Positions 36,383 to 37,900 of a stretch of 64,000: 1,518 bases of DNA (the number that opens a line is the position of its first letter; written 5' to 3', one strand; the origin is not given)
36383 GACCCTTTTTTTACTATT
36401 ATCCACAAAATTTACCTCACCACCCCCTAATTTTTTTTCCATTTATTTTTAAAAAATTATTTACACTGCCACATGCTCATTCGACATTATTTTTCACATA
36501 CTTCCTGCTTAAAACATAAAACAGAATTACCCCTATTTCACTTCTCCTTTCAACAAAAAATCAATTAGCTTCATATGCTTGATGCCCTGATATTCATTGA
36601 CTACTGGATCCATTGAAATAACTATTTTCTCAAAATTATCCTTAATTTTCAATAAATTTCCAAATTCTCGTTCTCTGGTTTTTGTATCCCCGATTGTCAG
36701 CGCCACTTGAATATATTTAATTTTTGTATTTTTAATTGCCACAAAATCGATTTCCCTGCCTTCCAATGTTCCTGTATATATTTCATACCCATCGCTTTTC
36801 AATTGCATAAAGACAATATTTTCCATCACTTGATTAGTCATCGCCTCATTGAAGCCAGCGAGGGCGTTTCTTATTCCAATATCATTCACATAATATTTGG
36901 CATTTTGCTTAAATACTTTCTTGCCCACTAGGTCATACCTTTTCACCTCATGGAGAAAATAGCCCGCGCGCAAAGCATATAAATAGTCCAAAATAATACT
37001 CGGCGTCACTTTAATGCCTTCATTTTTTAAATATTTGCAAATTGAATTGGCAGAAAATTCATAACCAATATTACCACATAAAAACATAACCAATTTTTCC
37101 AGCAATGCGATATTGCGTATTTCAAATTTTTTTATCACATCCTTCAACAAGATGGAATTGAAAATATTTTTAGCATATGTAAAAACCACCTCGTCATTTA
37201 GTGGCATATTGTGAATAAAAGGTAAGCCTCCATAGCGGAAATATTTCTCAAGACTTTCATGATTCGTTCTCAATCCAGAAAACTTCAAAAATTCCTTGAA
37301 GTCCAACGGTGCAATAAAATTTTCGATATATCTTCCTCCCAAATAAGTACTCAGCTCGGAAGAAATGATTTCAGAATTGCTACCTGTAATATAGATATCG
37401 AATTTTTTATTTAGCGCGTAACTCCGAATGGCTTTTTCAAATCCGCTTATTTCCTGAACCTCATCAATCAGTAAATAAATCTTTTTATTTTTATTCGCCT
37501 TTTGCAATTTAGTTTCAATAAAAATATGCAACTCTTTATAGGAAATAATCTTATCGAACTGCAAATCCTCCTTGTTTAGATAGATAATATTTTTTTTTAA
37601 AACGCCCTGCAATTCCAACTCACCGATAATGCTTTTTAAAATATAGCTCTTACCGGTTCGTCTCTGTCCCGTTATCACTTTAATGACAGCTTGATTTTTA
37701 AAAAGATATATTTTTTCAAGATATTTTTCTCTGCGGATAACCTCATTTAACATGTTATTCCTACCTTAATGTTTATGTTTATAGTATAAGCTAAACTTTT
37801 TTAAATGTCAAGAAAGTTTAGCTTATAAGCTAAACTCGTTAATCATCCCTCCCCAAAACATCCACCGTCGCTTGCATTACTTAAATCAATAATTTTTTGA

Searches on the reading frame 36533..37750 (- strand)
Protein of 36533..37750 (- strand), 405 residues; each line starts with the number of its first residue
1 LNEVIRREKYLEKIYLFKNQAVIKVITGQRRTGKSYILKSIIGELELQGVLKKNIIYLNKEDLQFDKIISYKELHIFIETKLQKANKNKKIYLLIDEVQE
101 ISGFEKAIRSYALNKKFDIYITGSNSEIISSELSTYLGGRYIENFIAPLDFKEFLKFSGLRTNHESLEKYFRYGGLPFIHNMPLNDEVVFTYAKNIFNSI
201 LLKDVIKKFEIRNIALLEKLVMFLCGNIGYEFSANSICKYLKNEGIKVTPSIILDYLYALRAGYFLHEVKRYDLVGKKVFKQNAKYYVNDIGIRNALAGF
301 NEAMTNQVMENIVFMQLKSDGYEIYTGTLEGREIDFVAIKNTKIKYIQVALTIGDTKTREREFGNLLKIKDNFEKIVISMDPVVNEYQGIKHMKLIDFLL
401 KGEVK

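Call 44: search_protein_families(library=pfam, proteins=[window:36533-37750:-], max_evalue=0.00001)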
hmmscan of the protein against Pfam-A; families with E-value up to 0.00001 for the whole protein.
window:36533-37750:- (405 aa): 2 families
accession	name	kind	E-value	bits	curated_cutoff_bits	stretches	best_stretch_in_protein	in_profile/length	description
PF13173.12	AAA_14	-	9.7e-29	100.4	27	1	23-155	4-129/129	AAA domain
PF13635.12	DUF4143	-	5e-16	59.3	28.1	1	203-349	2-157/160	Domain of unknown function (DUF4143)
